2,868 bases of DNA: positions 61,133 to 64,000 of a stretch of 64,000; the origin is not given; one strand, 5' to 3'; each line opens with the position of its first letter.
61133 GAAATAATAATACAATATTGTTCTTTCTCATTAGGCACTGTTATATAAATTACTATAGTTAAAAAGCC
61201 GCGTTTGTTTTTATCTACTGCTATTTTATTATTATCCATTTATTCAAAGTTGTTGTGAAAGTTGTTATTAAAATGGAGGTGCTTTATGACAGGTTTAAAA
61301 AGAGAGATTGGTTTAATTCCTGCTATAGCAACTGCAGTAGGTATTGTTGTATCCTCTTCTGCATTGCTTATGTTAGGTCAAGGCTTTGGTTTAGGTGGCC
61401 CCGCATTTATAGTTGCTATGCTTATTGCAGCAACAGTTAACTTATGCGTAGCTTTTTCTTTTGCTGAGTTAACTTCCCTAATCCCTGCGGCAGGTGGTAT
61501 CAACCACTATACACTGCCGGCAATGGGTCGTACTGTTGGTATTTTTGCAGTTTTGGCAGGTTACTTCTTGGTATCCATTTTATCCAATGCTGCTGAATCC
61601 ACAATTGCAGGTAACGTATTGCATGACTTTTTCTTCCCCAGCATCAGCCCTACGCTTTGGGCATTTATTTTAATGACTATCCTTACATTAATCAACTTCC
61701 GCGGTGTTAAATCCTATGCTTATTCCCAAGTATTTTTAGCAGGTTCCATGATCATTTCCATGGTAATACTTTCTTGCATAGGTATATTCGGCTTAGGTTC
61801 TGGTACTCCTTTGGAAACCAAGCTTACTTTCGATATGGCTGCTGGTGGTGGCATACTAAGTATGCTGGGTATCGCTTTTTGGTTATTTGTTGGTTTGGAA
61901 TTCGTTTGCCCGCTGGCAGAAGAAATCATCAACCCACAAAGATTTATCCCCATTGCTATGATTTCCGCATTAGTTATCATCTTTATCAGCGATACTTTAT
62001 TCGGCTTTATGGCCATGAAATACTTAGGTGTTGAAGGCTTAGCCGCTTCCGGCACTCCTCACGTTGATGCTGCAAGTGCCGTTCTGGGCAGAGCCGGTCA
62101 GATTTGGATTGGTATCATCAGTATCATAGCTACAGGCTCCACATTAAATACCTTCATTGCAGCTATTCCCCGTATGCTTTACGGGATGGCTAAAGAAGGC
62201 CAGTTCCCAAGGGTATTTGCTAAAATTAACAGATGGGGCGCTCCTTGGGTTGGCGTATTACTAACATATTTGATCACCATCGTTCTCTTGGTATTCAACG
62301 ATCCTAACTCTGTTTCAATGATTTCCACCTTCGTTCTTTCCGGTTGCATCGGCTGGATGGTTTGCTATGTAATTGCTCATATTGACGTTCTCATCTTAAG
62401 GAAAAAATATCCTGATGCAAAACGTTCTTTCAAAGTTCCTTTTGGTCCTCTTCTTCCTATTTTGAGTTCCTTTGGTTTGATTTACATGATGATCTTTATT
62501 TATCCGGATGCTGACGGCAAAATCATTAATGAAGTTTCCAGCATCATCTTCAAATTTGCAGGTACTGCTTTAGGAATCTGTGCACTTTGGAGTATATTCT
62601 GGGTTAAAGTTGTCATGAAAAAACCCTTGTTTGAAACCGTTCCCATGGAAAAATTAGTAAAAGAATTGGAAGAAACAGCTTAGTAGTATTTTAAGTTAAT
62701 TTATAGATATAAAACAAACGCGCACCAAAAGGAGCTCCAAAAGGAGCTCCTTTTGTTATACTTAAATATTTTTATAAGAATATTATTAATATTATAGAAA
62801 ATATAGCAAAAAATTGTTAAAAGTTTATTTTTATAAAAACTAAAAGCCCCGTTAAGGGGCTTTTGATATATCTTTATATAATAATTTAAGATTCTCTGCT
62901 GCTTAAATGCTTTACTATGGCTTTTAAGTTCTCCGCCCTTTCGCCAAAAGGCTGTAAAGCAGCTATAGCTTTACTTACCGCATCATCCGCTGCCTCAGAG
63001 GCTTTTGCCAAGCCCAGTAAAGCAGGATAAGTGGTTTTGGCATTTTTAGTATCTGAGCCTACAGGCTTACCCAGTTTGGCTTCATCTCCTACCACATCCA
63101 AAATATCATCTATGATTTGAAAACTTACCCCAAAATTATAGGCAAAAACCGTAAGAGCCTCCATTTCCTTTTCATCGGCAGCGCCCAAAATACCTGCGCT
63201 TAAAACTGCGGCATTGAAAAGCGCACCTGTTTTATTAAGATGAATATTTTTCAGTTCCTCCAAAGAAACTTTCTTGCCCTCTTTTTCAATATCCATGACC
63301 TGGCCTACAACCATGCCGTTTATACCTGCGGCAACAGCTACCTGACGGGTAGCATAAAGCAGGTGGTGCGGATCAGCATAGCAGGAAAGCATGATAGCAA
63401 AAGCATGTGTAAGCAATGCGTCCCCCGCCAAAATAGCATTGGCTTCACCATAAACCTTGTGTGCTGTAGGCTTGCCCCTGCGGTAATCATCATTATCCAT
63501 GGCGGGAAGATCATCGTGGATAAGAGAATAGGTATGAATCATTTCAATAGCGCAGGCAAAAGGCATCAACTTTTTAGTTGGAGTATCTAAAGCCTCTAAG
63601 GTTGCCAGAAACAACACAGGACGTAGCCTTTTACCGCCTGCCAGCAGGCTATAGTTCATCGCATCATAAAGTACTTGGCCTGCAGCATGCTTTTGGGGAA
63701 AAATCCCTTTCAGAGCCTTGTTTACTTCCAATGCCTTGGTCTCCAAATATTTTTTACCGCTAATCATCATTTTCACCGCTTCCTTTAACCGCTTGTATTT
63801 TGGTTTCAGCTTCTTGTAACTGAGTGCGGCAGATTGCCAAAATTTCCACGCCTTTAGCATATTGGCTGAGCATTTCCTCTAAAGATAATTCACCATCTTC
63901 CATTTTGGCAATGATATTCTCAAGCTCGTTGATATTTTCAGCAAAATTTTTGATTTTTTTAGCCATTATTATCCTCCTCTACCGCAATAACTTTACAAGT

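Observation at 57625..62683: Plus-strand island: tungsten-type AOR, omega-aminotransferase and APC permease, a candidate anaerobic amine/omega-amino-acid catabolic module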

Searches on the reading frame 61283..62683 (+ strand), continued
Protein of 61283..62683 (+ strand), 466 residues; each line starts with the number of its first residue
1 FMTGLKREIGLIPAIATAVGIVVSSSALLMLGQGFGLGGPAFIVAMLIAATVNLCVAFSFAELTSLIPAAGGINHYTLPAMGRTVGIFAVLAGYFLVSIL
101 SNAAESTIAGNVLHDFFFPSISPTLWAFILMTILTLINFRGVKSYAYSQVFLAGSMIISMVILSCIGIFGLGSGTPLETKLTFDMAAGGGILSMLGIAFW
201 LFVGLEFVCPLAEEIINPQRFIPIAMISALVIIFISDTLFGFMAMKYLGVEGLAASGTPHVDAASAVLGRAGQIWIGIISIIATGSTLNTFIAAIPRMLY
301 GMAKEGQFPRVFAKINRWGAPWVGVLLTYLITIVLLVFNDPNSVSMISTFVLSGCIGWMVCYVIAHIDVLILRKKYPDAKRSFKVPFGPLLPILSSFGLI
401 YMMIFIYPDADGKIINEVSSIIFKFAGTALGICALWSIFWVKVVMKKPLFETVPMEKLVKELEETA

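Call 31: search_protein_families(library=ncbifam, proteins=[L087:6339-7691:-, L090:4967-6319:-, L087:9603-10976:+, L087:11384-12685:+, L090:3174-4703:-], max_evalue=1e-30)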
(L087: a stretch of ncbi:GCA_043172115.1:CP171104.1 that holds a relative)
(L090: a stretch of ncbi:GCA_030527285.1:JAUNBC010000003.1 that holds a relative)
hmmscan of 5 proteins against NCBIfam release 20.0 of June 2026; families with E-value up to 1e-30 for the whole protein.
L087:6339-7691:- (450 aa): 61 families (the best 25 are shown)
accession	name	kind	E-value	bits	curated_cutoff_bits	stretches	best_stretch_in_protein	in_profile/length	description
NF008570.0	PRK11522.1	equivalog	5.1e-167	556.1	612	1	4-445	13-456/464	putrescine aminotransferase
TIGR03372.1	putres_am_tran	equivalog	4.9e-132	440.9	658.65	1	12-439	9-438/442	putrescine aminotransferase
NF053554.1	prodigi_MAP_PigE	equivalog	1.7e-96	324.4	850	1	24-392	368-730/837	prodigiosin MAP biosynthesis aminotransferase PigE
NF004426.0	PRK05769.1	equivalog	1.2e-84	284.7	552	1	64-443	42-437/441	acetyl ornithine aminotransferase family protein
TIGR00707.1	argD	subfamily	2.6e-84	283.2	410.05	1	65-443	16-380/381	acetylornithine/succinylornithine family transaminase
NF005993.0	PRK08117.1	subfamily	7.9e-84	281.7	574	1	65-447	32-431/433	aspartate aminotransferase family protein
NF002874.0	PRK03244.1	equivalog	4.6e-81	272.6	457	1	65-444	32-393/399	acetylornithine transaminase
TIGR01885.1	Orn_aminotrans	equivalog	4.4e-76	256.2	378.4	1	65-443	26-401/402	ornithine--oxo-acid transaminase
NF042418.1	LysJ_Th_th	equivalog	9.9e-76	255.1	700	1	65-441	25-383/386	[LysW]-aminoadipate semialdehyde transaminase LysJ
NF003145.0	PRK04073.1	equivalog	2.9e-73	246.7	656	1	67-440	31-392/396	ornithine--oxo-acid transaminase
TIGR00508.1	bioA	equivalog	1.2e-69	235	405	1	65-443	20-418/419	adenosylmethionine--8-amino-7-oxononanoate transaminase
NF045491.1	LysJ_Sulfobales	equivalog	1.5e-69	234.8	700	1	66-448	18-382/386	[LysW]-aminoadipate semialdehyde/glutamate semialdehyde transaminase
NF002325.0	PRK01278.1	subfamily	1.4e-67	228.1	372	1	65-445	20-388/395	acetylornithine transaminase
NF002797.0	PRK02936.1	equivalog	2.3e-67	227.4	496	1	65-443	18-377/385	acetylornithine transaminase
NF006228.0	PRK08360.1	equivalog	2.2e-65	221.1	608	1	66-448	31-429/443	aspartate aminotransferase family protein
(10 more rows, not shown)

L090:4967-6319:- (450 aa): 61 families (the best 25 are shown)
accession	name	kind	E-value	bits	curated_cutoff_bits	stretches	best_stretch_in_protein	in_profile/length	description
NF008570.0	PRK11522.1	equivalog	4.2e-167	556.4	612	1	3-448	11-459/464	putrescine aminotransferase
TIGR03372.1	putres_am_tran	equivalog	2.7e-123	412.1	658.65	1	14-438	10-437/442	putrescine aminotransferase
NF053554.1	prodigi_MAP_PigE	equivalog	1.8e-92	311.1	850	1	26-392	369-730/837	prodigiosin MAP biosynthesis aminotransferase PigE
TIGR00707.1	argD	subfamily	1.1e-78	264.7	410.05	1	70-441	20-378/381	acetylornithine/succinylornithine family transaminase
NF005993.0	PRK08117.1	subfamily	5.1e-77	259.3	574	1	71-447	37-431/433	aspartate aminotransferase family protein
NF002874.0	PRK03244.1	equivalog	1.1e-76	258.2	457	1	70-446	36-395/399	acetylornithine transaminase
NF003145.0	PRK04073.1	equivalog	1.7e-76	257.3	656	1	71-442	34-394/396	ornithine--oxo-acid transaminase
NF004426.0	PRK05769.1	equivalog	7e-76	255.8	552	1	69-446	46-440/441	acetyl ornithine aminotransferase family protein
TIGR01885.1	Orn_aminotrans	equivalog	1.6e-73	247.7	378.4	1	71-443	31-401/402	ornithine--oxo-acid transaminase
NF042418.1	LysJ_Th_th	equivalog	2.6e-71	240.6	700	1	71-443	30-385/386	[LysW]-aminoadipate semialdehyde transaminase LysJ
TIGR00508.1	bioA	equivalog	1.9e-68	231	405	1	69-443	23-418/419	adenosylmethionine--8-amino-7-oxononanoate transaminase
NF045491.1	LysJ_Sulfobales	equivalog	8.2e-67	225.8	700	1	70-449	21-383/386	[LysW]-aminoadipate semialdehyde/glutamate semialdehyde transaminase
NF004718.0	PRK06062.1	subfamily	2.3e-64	217.6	472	1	70-448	49-451/454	hypothetical protein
NF002325.0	PRK01278.1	subfamily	2.1e-63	214.3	372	1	72-448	26-391/395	acetylornithine transaminase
NF002797.0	PRK02936.1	equivalog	2.8e-63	214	496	1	69-445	21-379/385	acetylornithine transaminase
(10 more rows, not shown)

L087:9603-10976:+ (457 aa): 38 families (the best 25 are shown)
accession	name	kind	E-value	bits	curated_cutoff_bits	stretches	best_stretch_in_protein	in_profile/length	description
NF006916.0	PRK09407.1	equivalog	3.2e-102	342.8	521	1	3-456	35-493/526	succinic semialdehyde dehydrogenase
TIGR01780.1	SSADH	subfamily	9.4e-99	331.3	646.35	1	8-451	3-448/448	succinate-semialdehyde dehydrogenase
TIGR01804.1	BADH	equivalog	4.1e-96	322.3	668.6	1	3-451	14-467/467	betaine-aldehyde dehydrogenase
NF010000.0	PRK13473.1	subfamily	1.8e-93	313.7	615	1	6-454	21-471/475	aminobutyraldehyde dehydrogenase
TIGR02299.1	HpaE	equivalog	2.2e-92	310.2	638.35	1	3-454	17-475/488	5-carboxymethyl-2-hydroxymuconate semialdehyde dehydrogenase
NF009725.0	PRK13252.1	equivalog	1.3e-89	300.8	593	1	3-454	23-478/488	betaine-aldehyde dehydrogenase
TIGR03216.1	OH_muco_semi_DH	equivalog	1.9e-87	293.9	693.25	1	4-453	16-477/481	2-hydroxymuconic semialdehyde dehydrogenase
NF006915.0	PRK09406.1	equivalog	7.6e-86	288.8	730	1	3-453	2-454/457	NADP-dependent succinic semialdehyde dehydrogenase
NF007497.0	PRK10090.1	equivalog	4.6e-83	279.6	500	1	3-453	23-475/480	aldehyde dehydrogenase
NF045736.1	PaDhStyDRhodo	equivalog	5.6e-82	275.8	800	1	2-454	18-476/479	phenylacetaldehyde dehydrogenase StyD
NF008415.0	PRK11241.1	equivalog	3e-81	273.5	828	1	3-453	27-478/482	NADP-dependent succinate-semialdehyde dehydrogenase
NF040648.1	lactal_redase_Meth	equivalog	2.5e-79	267.5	650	1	5-454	14-461/463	lactaldehyde dehydrogenase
NF010575.0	PRK13968.1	equivalog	4.3e-79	266.8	855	1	6-454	11-458/462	succinate-semialdehyde dehydrogenase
TIGR03374.1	ABALDH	equivalog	1.1e-77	261.9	909.3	1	6-451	20-467/472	aminobutyraldehyde dehydrogenase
NF045735.1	PaDhStyDPseudo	equivalog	2.9e-77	260.4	850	1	2-453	18-479/483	phenylacetaldehyde dehydrogenase StyD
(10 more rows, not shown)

L087:11384-12685:+ (433 aa): 0 families

L090:3174-4703:- (509 aa): 1 family
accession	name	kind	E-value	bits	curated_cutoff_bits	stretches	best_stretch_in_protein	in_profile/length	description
NF052271.1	Staph_FadX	equivalog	3.9e-90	302.9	750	1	8-503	7-494/523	fatty acid degradation protein FadX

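Call 68: find_encoding_contigs(protein=P0131, flank=6000, max_places=1)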
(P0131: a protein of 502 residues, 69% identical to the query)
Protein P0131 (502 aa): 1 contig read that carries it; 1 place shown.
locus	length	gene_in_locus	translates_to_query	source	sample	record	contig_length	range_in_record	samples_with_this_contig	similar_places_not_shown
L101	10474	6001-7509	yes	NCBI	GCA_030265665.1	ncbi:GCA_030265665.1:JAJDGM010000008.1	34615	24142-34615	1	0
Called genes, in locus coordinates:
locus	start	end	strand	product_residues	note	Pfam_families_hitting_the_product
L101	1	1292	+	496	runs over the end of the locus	PF00370:FGGY_N, PF02782:FGGY_C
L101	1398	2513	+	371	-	PF02615:Ldh_2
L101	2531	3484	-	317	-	PF01625:PMSR, PF01641:SelR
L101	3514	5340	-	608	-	PF13522:GATase_6, PF13537:GATase_7, PF01380:SIS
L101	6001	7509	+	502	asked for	PF00324:AA_permease, PF13520:AA_permease_2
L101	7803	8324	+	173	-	PF13302:Acetyltransf_3, PF13420:Acetyltransf_4, PF00583:Acetyltransf_1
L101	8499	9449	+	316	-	PF00480:ROK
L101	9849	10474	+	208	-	PF00730:HhH-GPD, PF00633:HHH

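Call 69: find_encoding_contigs(protein=P0133, flank=6000, max_places=1)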
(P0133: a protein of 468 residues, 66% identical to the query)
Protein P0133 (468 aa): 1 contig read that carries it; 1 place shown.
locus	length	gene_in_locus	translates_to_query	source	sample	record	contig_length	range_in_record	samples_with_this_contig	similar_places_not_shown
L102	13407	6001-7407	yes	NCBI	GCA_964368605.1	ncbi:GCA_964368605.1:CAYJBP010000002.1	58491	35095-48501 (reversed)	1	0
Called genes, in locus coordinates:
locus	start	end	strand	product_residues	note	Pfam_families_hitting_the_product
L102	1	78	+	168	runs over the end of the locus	PF09581:Spore_III_AF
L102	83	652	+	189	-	-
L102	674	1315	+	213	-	PF12685:SpoIIIAH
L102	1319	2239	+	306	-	PF00535:Glycos_transf_2, PF10111:Glyco_tranf_2_2, PF13641:Glyco_tranf_2_3 (faint)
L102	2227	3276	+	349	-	PF00535:Glycos_transf_2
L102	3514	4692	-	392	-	PF05239:PRC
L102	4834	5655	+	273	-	-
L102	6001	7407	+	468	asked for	PF00324:AA_permease, PF13520:AA_permease_2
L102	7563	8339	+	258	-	PF00072:Response_reg, PF12833:HTH_18, PF00165:HTH_AraC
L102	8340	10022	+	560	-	PF06580:His_kinase, PF02518:HATPase_c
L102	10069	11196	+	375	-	PF03308:MeaB, PF02492:cobW (weak)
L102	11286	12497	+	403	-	PF04165:DUF401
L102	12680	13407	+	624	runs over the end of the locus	PF13292:DXP_synthase_N, PF00456:Transketolase_N (faint), PF22613:Transketolase_C_1 (faint), PF02779:Transket_pyr, PF02780:Transketolase_C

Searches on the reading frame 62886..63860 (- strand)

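Call 5: search_protein_families(library=pfam, proteins=[window:62886-63860:-])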
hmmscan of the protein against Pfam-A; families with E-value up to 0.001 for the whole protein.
window:62886-63860:- (324 aa): 1 family
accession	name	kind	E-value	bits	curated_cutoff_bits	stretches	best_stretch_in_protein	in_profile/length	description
PF00348.22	polyprenyl_synt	-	4e-64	216.7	27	1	62-303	2-236/251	Polyprenyl synthetase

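Call 6: search_protein_families(library=ncbifam, proteins=[window:62886-63860:-])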
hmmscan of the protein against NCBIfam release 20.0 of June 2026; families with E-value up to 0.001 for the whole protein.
window:62886-63860:- (324 aa): 16 families
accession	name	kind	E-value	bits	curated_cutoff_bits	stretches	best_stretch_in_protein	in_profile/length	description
NF045485.1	FPPsyn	subfamily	3.9e-109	364.2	275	1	42-323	4-287/288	farnesyl diphosphate synthase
NF045685.1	GGPPSynCrtE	equivalog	3e-94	315.3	460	1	36-323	4-292/293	geranylgeranyl diphosphate synthase CrtE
NF007877.0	PRK10581.1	equivalog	9.7e-75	251.5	321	1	37-315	5-287/299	(2E,6E)-farnesyl diphosphate synthase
NF041169.1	f2_encap_cargo4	exception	7.7e-63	212.8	450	1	74-316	48-285/334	family 2 encapsulin nanocompartment cargo protein polyprenyl transferase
NF040698.1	IdsA_Meth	equivalog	1.2e-59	202.2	468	1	41-295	13-261/328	short chain isoprenyl diphosphate synthase IdsA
NF041003.1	GGPP_syn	equivalog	9.9e-54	182.6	500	1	37-320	4-281/326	geranylgeranyl diphosphate synthase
NF040789.2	gerfarn_diphsyn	equivalog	2e-40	139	560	1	42-278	14-261/345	geranylfarnesyl diphosphate synthase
NF045549.1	GGPPsyn_IdsB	equivalog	2.4e-40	138.6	475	1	75-293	64-278/346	geranylgeranyl diphosphate synthase IdsB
TIGR02748.1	GerC3_HepT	equivalog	9.2e-38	130.1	456.55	1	59-320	26-272/319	heptaprenyl diphosphate synthase component II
NF008140.0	PRK10888.1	equivalog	1.3e-37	129.9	412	1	52-299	20-259/323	octaprenyl diphosphate synthase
NF045628.1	HxpDPsynlarge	equivalog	1.8e-36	125.7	500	1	43-304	5-250/311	hexaprenyl-diphosphate synthase large subunit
TIGR02749.1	prenyl_cyano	equivalog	1.8e-35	122.5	383.2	1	45-289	16-252/322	solanesyl diphosphate synthase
NF042417.1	NPPPS_Mycobact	equivalog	1.2e-27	96.9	600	1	59-292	39-264/335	nonaprenyl/(2E,6E)-farnesyl/geranylgeranyl diphosphat synthase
NF040627.1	GFPS_Meth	equivalog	1.8e-25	90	600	1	70-304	34-249/285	geranylfarnesyl diphosphate synthase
NF042416.1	GFPPS_Mycobact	equivalog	4e-24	85.3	600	1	66-301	32-280/350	bifunctional (2E,6E)-farnesyl/geranyl diphosphate synthase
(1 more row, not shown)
